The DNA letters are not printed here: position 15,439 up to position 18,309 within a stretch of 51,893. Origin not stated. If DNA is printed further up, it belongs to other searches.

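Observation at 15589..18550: HEPN protein translationally coupled to a fused twin P-loop NTPase: candidate uncharacterised conflict or defence system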

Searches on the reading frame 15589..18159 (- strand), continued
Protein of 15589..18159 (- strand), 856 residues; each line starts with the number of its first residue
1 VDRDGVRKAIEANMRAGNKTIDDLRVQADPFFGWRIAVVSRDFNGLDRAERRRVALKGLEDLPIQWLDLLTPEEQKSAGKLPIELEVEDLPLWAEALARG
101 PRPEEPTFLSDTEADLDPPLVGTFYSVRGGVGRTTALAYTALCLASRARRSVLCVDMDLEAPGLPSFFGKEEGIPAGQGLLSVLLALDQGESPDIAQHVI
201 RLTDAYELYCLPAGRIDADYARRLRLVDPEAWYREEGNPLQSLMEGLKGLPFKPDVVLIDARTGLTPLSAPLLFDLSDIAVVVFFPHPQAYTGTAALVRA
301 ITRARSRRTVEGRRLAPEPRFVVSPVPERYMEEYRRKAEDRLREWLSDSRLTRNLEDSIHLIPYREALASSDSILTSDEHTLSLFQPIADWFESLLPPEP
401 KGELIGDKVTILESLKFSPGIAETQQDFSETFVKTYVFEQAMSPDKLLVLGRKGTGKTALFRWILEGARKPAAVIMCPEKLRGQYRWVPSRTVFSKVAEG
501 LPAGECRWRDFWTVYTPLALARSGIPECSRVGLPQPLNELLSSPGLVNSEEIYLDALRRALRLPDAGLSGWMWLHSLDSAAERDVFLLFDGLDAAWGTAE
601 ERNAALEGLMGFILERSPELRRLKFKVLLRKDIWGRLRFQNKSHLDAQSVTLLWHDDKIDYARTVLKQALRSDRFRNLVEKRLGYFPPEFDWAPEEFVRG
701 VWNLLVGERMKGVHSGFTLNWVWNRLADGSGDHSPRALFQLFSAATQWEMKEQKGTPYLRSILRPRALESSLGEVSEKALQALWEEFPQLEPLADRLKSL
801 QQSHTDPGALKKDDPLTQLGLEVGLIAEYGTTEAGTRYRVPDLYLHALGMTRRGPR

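Call 46: fold_search(model_id=the predicted structure, library=pdb)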
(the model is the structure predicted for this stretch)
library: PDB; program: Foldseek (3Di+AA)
matches with E <= 10: 985; with E <= 0.001: 109
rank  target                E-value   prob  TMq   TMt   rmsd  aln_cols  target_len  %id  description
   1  6yay_B                1.7e-07  1.00  0.21  0.64   5.9       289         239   20  Crystal structure of a Selenium-derivatized complex of the bacterial cellulose secretion regulators BcsR and BcsQ, cry (released 2021-02-24)
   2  6riq_C                3.0e-07  1.00  0.24  0.74   4.5       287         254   17  MinCD filament from Pseudomonas aeruginosa (released 2019-06-19)
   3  6yb5_A                3.0e-07  1.00  0.21  0.64   5.9       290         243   20  Orthorhombic crystal structure of a native BcsRQ complex crystallized in the presence of ADP (released 2021-02-24)
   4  6ybb_A                4.0e-07  1.00  0.21  0.64   5.8       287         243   20  Crystal structure of a native BcsE (217-523) - BcsR-BcsQ (R156E mutant) complex with c-di-GMP and ATP bound (released 2021-02-24)
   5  6yay_A                5.7e-07  1.00  0.21  0.64   6.0       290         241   19  Crystal structure of a Selenium-derivatized complex of the bacterial cellulose secretion regulators BcsR and BcsQ, cry (released 2021-02-24)
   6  5j1j_B                6.6e-07  1.00  0.24  0.73   4.9       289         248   15  Structure of FleN-AMPPNP complex (released 2017-03-29)
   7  4v02_B                1.1e-06  1.00  0.22  0.71   6.0       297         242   16  MinC:MinD cell division protein complex, Aquifex aeolicus (released 2015-01-14)
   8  6yar_A                1.3e-06  1.00  0.21  0.64   6.0       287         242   20  Crystal structure of a Selenium-derivatized complex of the bacterial cellulose secretion regulators BcsR and BcsQ, cry (released 2021-02-24)
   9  4v03_B                1.3e-06  1.00  0.23  0.75   4.6       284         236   17  MinD cell division protein, Aquifex aeolicus (released 2015-01-14)
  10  7ejw_A                1.3e-06  1.00  0.24  0.67   5.9       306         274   18  Crystal structure of FleN in complex with FleQ AAA+ doamain (released 2021-12-22)
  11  8p53_A                1.4e-06  1.00  0.24  0.66   6.3       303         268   17  Cryo-EM structure of the c-di-GMP-free FleQ-FleN master regulator complex of P. aeruginosa (released 2023-12-13)
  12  5tvk_A                1.7e-06  1.00  0.23  0.73   4.4       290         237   20  Crystal Structure of putative plasmid partition protein (BB_S35) from Borrelia burgdorferi B31 bound to AMPPNP (released 2016-11-23)
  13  6yar_B                2.0e-06  1.00  0.21  0.64   6.0       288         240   20  Crystal structure of a Selenium-derivatized complex of the bacterial cellulose secretion regulators BcsR and BcsQ, cry (released 2021-02-24)
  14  1wcv                  2.5e-06  1.00  0.23  0.70   4.7       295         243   21  Structure of the bacterial chromosome segregation protein Soj (released 2005-01-12)
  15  8ray_B                3.3e-06  1.00  0.24  0.70   4.7       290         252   17  ParA in complex with ATP (released 2025-03-26)
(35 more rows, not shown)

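Call 59: search_protein_families(library=pfam, alignment_id=A6, max_evalue=0.00001)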
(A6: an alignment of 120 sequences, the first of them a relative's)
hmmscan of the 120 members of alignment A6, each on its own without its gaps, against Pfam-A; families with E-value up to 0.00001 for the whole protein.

A. member 1, L001:3939-5105:+ (388 aa): 1 family
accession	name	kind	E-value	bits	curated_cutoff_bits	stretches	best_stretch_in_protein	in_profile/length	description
PF10216.14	ChpXY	-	7.8e-200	663.8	25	1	16-366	1-351/352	CO2 hydration protein (ChpXY)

B. families by the number of members that match (of 120 scanned): 85 families (the first 25 are shown)
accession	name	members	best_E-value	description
PF01850.27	PIN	4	8e-15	PIN domain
PF00120.29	Gln-synt_C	3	1.1e-122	Glutamine synthetase, catalytic domain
PF00152.25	tRNA-synt_2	3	1.6e-76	tRNA synthetases class II (D, K and N)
PF03951.24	Gln-synt_N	3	8.5e-28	Glutamine synthetase, beta-Grasp domain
PF00702.32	Hydrolase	3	3.5e-27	haloacid dehalogenase-like hydrolase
PF13175.12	AAA_15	3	7.4e-27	AAA ATPase domain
PF13304.12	AAA_21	3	4.5e-24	AAA domain, putative AbiEii toxin, Type IV TA system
PF13419.12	HAD_2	3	1.5e-19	Haloacid dehalogenase-like hydrolase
PF01336.31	tRNA_anti-codon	3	3.3e-13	OB-fold nucleic acid binding domain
PF13242.12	Hydrolase_like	3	3.1e-09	HAD-hyrolase-like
PF00118.29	Cpn60_TCP1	2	9e-81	TCP-1/cpn60 chaperonin family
PF14257.11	DUF4349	2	9.6e-53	Domain of unknown function (DUF4349)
PF05762.20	VWA_CoxE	2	3.1e-46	VWA domain containing CoxE-like protein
PF02823.21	ATP-synt_DE_N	2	7.4e-27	ATP synthase, Delta/Epsilon chain, beta-sandwich domain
PF00589.27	Phage_integrase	2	7.3e-17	Phage integrase family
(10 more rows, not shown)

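Call 60: search_protein_families(library=padloc, alignment_id=A6, max_evalue=1e-10)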
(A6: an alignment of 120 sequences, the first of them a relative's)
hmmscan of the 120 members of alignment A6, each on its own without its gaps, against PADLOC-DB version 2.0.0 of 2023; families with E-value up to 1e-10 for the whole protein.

A. member 1, L001:3939-5105:+ (388 aa): 0 families

B. families by the number of members that match (of 120 scanned): 43 families (the first 25 are shown)
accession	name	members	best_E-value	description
PDLC03878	NsnB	3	3.8e-61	-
PDLC04707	PDC-M55A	3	9e-57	-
PDLC02979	AriA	3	2e-28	-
PDLC02980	AriA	3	3.4e-22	-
PDLC04148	HEC-03B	2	2.2e-124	-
PDLC04178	HEC-01A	2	1.5e-24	-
PDLC04033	PD-T4-4_A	2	1.5e-22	-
PDLC04214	HEC-02A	2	1e-20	-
PDLC04175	HEC-01A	2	2.8e-18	-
PDLC04176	HEC-01A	2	2.2e-17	-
PDLC04177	HEC-01A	2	8.6e-15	-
PDLC04392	PDC-M07A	2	5.2e-13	-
PDLC04393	PDC-M07A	2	6.1e-13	-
PDLC02558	PglZ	1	1.6e-158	PglZ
PDLC02556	PglZ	1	1e-61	PglZ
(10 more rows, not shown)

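Call 65: search_dna_similar(query=window:15589-18159:-, collection=plasmids, mode=protein, max_rows=25)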
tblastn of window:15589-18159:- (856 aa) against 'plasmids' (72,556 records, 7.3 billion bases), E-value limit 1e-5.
Records with a match: 13; places in all: 13; records where one place covers at least 80% of the query: 1.
Best place of each record, by identity: <60% 13.
By first word of the organism name: Rhizobium 4; Nostoc 1; Aeromicrobium 1; Tistrella 1; Polymorphobacter 1; Massilia 1; Sinorhizobium 1; Enterobacter 1; Calothrix 1; Pantoea 1.
By predicted mobility (MOB-suite, as given by PLSDB): non-mobilizable 7; conjugative 5; mobilizable 1.
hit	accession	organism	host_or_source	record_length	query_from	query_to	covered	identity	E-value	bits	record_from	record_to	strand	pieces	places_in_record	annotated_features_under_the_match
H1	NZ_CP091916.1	Nostoc sp. UHCC 0870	cell culture,Brackish water, ...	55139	2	856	100%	29.8%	2e-73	271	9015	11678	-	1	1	ParA family protein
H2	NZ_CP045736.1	Aeromicrobium yanjiei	plateau pika,cell culture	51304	411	854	52%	27.2%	1e-17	96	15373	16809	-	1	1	hypothetical protein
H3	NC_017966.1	Tistrella mobilis KA081020-065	-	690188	123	399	32%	28.2%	7e-9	68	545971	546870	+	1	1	AAA family ATPase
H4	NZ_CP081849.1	Polymorphobacter megasporae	Megaspora,lichen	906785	121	333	25%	35.4%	1e-11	77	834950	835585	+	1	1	AAA family ATPase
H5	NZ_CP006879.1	Rhizobium gallicum bv. gallicum R602sp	Phaseolus vulgaris,whole ...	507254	123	328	24%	33.6%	4e-14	85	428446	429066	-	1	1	AAA family ATPase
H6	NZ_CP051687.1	Massilia forsythiae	cell culture,Flower of Forsythia koreana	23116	121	327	24%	32.6%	1e-14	87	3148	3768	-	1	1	ParA family protein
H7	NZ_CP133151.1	Sinorhizobium chiapasense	Acaciella angustissima,cell culture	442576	121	347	27%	29.5%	2e-13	82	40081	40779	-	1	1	TIR domain-containing protein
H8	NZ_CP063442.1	Enterobacter asburiae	Rice,whole organism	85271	115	349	27%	28.2%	1e-6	60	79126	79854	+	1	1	P-loop NTPase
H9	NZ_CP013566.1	Rhizobium phaseoli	Phaseolus vulgaris,Whole ...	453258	123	301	21%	33.5%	7e-12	77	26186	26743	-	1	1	ParA family protein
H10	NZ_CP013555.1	Rhizobium phaseoli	-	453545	123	301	21%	33.5%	7e-12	77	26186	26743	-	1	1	ParA family protein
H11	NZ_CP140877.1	Rhizobium beringeri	Trifolium pratense,whole organism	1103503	123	305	21%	32.2%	2e-9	69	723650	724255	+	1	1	record has no annotation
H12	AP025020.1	Calothrix sp. PCC 7716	-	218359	119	303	22%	28.9%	2e-6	60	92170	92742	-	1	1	hypothetical protein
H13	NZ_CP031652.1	Pantoea agglomerans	soil core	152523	123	274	18%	32.5%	8e-9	67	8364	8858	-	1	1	AAA family ATPase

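Call 66: search_dna_similar(query=window:15589-18159:-, collection=phages, mode=protein, max_rows=10)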
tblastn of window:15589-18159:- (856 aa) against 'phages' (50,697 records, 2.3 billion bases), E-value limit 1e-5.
No match.

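Call 67: get_annotated_region(hit=H2, flank=5000)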
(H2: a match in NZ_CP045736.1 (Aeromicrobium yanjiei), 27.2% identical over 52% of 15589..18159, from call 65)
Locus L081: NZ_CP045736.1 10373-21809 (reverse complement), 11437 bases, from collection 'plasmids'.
description: Aeromicrobium yanjiei strain MF47 plasmid p001, complete sequence
organism: Aeromicrobium yanjiei (NCBI taxid 2662028)
taxonomy: Bacteria; Actinomycetota; Actinomycetes; Propionibacteriales; Nocardioidaceae; Aeromicrobium; Aeromicrobium yanjiei
host: -; source: plateau pika,cell culture; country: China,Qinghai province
typing (MOB-suite, as given by PLSDB): mobilizable; relaxase MOBP
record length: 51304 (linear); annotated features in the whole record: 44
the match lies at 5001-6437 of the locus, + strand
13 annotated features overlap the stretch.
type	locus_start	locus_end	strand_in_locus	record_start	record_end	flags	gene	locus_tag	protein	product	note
CDS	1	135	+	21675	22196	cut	-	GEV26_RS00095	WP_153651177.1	hypothetical protein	-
CDS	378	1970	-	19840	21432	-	-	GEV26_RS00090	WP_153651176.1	relaxase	-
CDS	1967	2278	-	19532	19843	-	-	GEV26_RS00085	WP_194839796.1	plasmid mobilization relaxosome protein MobC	-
CDS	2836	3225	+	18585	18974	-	-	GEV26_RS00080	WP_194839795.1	single-stranded DNA-binding protein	-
CDS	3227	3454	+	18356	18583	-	-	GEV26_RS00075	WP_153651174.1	helix-turn-helix domain-containing protein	-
CDS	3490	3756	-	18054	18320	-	-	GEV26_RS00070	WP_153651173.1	hypothetical protein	-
CDS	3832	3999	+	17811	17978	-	-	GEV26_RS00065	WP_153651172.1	hypothetical protein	-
CDS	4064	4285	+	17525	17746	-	-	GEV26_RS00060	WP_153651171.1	hypothetical protein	-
CDS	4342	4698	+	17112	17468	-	-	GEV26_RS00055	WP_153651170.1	type IV toxin-antitoxin system AbiEi family antitoxin domain-containing protein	-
CDS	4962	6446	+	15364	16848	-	-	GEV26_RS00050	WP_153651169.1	hypothetical protein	-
CDS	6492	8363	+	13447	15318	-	-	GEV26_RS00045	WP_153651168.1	hypothetical protein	-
CDS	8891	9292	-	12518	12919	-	-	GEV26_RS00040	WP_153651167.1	hypothetical protein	-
CDS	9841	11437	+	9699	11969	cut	-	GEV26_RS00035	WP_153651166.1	DNRLRE domain-containing protein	-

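Call 68: get_annotated_region(hit=H7, flank=5000)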
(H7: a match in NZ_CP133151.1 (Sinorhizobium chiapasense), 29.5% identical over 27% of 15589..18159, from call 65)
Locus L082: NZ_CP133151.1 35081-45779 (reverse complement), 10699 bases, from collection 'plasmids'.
description: Sinorhizobium chiapasense strain ITTG S70 plasmid pSchITTGS70c, complete sequence
organism: Sinorhizobium chiapasense (NCBI taxid 501572)
taxonomy: Bacteria; Pseudomonadota; Alphaproteobacteria; Hyphomicrobiales; Rhizobiaceae; Sinorhizobium; Sinorhizobium chiapasense
host: -; source: Acaciella angustissima,cell culture; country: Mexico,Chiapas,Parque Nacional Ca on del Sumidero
typing (MOB-suite, as given by PLSDB): non-mobilizable; replicon rep_cluster_471
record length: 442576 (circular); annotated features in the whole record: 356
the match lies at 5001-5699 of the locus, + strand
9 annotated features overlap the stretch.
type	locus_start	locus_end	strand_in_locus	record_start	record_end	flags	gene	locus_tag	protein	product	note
CDS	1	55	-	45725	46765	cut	-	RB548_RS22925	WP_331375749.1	toll/interleukin-1 receptor domain-containing protein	GO:0007165 - signal transduction [Evidence IEA]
CDS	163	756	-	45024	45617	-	-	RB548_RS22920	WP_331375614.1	hypothetical protein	-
CDS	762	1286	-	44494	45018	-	-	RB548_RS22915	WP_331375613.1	TIR domain-containing protein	-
CDS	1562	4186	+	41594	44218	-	-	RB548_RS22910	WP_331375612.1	hypothetical protein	-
CDS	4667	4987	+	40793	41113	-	-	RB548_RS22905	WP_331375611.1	hypothetical protein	-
CDS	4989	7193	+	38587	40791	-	-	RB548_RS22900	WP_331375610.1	TIR domain-containing protein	GO:0007165 - signal transduction [Evidence IEA]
CDS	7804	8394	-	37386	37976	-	-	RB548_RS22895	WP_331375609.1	DUF429 domain-containing protein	-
CDS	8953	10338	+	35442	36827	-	-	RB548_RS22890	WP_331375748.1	hypothetical protein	-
CDS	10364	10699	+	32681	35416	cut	-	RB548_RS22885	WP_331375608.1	UvrD-helicase domain-containing protein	-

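Call 84: search_protein_representatives(alignment_id=A1)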
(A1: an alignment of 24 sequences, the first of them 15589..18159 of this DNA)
Query: 24 sequences, 874 profile positions. Proteins with E-value up to 0.001 (for the whole library): 9967; up to 1e-10: 5988; up to 1e-30: 293. The best 150 are listed.
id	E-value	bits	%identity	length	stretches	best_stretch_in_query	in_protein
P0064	0.0e+00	1360.5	-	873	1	1-873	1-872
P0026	0.0e+00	1243.4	-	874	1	4-873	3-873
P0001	0.0e+00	1214.1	-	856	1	1-873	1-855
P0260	0.0e+00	1185.9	-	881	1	3-873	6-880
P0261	0.0e+00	1163.0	-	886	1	2-874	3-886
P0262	0.0e+00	1132.7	-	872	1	1-872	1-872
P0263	0.0e+00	1098.3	-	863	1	4-874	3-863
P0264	0.0e+00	1045.4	-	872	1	4-874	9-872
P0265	0.0e+00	1044.4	-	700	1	175-874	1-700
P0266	2.7e-292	988.6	-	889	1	1-874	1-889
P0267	7.8e-290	980.4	-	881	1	1-874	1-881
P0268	6.1e-284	960.9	-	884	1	2-872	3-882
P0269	8.2e-283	957.2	-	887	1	3-873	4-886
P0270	4.2e-277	938.3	-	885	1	2-873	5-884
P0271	5.2e-273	924.7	-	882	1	7-873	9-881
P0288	6.5e-218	742.5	-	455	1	1-449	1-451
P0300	3.2e-176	604.5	-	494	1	379-873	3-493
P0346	2.7e-83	297.1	-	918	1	115-873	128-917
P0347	6.3e-83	295.8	-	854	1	118-819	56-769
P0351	2.3e-81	290.7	-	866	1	114-815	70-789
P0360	3.5e-78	280.1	-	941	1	118-873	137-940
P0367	4.5e-74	266.5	-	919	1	114-872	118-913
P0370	2.9e-72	260.6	-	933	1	113-873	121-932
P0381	8.8e-69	249.0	-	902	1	122-873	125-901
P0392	2.0e-63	231.3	-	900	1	120-873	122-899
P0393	6.9e-62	226.2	-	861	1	121-873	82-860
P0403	9.0e-58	212.6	-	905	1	117-872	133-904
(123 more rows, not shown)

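Call 85: find_encoding_contigs(protein=P0300, flank=5000, max_places=3)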
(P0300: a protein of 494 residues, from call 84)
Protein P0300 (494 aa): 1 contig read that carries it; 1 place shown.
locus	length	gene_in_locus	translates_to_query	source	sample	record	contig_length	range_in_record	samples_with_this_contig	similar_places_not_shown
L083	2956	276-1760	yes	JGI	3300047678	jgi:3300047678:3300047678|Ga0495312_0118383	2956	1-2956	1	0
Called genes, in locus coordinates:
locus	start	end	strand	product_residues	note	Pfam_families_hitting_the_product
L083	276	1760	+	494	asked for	-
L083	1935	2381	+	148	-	-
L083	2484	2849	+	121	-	-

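Call 86: find_encoding_contigs(protein=P0288, flank=5000, max_places=3)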
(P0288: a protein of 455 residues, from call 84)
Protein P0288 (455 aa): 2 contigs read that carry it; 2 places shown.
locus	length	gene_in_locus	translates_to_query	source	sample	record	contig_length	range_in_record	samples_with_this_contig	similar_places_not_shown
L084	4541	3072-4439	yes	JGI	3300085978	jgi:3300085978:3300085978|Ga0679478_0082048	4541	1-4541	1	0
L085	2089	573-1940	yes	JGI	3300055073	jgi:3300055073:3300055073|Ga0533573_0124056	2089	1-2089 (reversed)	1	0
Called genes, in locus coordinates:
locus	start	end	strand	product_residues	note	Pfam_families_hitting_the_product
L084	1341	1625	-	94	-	-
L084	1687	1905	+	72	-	PF22513:FitA-like_RHH, PF03869:Arc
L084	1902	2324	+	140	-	PF01850:PIN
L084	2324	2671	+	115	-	-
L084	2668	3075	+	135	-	PF05168:HEPN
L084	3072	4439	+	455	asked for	PF10609:ParA (weak)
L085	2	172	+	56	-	?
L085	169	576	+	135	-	PF05168:HEPN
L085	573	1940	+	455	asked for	PF10609:ParA (weak)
